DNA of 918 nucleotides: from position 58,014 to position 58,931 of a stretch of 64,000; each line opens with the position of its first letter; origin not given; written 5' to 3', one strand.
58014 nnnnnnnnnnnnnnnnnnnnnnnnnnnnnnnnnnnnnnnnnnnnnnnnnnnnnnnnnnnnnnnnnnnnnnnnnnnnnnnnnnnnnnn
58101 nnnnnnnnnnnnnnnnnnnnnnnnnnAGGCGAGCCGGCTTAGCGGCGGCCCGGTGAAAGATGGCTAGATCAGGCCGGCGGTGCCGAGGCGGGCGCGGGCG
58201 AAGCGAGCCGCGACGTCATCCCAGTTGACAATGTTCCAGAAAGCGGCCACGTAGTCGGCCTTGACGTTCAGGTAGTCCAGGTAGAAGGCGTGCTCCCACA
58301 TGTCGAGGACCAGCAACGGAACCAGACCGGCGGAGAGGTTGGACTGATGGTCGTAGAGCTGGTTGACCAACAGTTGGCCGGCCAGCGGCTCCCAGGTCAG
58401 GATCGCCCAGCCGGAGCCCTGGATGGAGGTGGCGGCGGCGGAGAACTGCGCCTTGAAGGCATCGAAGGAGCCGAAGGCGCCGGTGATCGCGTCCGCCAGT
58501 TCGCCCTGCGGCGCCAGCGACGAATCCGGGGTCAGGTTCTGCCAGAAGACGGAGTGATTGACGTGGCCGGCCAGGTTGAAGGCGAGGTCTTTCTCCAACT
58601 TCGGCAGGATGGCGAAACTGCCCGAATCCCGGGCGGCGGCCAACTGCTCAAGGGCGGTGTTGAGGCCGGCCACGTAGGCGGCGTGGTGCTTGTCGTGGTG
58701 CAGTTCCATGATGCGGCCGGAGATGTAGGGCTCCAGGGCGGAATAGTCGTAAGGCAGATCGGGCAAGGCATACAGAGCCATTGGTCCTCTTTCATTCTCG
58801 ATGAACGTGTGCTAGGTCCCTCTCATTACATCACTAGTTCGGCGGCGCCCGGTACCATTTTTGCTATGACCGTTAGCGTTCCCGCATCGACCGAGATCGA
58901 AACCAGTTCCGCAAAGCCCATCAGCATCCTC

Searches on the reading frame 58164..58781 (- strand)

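Call 18: search_protein_families(library=pfam, proteins=[window:58164-58781:-], max_evalue=0.00001)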
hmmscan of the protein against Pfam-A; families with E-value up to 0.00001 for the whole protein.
window:58164-58781:- (205 aa): 2 families
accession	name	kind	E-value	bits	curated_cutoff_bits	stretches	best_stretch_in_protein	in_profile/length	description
PF02777.23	Sod_Fe_C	-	2.4e-37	127.5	20.9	1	91-193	1-102/102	Iron/manganese superoxide dismutases, C-terminal domain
PF00081.27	Sod_Fe_N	-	8.1e-32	110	27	1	4-83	2-81/82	Iron/manganese superoxide dismutases, alpha-hairpin domain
